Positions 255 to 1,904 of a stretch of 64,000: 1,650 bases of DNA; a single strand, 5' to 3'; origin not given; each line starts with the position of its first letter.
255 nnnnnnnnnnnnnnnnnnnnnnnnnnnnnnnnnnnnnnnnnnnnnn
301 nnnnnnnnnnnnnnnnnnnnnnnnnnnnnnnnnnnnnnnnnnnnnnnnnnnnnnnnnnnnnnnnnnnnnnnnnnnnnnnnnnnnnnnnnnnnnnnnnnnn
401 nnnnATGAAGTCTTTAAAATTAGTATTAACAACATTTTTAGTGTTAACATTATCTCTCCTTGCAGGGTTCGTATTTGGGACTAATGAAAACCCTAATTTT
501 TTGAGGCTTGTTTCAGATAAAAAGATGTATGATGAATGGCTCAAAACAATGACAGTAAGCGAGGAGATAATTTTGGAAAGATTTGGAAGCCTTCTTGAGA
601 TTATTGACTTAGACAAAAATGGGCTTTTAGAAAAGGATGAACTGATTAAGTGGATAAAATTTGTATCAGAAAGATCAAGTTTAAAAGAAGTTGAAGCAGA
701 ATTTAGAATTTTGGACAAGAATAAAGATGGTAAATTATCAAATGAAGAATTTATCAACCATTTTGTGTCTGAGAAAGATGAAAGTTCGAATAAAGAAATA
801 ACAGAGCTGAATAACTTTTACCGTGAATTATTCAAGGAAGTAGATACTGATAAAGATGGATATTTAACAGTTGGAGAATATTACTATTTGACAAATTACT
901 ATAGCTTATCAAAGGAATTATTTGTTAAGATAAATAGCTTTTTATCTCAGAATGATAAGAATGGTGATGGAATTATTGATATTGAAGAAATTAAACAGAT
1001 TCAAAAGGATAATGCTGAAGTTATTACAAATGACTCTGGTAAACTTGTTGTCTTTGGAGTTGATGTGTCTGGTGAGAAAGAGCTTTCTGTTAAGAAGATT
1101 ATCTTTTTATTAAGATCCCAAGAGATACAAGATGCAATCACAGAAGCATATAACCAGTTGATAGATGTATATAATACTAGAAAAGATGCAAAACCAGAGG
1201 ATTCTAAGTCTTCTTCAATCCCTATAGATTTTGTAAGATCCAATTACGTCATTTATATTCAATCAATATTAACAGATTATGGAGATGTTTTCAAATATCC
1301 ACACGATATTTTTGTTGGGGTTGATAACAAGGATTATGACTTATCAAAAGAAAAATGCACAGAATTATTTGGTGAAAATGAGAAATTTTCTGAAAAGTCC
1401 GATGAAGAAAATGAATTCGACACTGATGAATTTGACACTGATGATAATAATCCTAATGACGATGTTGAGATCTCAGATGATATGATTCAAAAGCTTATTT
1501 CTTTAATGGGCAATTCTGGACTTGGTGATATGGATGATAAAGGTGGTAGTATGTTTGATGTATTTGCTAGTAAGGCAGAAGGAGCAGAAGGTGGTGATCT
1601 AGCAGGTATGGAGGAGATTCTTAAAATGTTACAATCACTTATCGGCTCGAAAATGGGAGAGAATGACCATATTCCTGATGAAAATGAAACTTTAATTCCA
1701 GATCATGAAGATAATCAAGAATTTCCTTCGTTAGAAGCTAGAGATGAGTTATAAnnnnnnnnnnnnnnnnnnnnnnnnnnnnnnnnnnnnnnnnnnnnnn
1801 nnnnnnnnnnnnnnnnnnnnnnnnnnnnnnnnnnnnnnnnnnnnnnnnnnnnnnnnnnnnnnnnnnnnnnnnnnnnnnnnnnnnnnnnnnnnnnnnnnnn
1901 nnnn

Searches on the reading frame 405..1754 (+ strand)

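Call 35: search_protein_families(library=pfam, proteins=[window:405-1754:+], max_evalue=0.001)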
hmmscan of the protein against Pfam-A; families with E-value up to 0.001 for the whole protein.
window:405-1754:+ (449 aa): 5 families
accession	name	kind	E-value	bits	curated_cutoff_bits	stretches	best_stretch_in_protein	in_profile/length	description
PF13202.12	EF-hand_5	-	5.1e-17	60.9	25.9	1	99-120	4-24/25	EF hand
PF00036.39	EF-hand_1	-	1.6e-15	55.8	25.4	2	95-118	1-24/29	EF hand domain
PF13499.12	EF-hand_7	-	1.3e-13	51.5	30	2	63-119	7-65/67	EF-hand domain pair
PF13405.12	EF-hand_6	-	7.7e-13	47.4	25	0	98-119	4-25/30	EF-hand domain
PF13833.12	EF-hand_8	-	1.3e-07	31.7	28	1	75-118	5-49/54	EF-hand domain pair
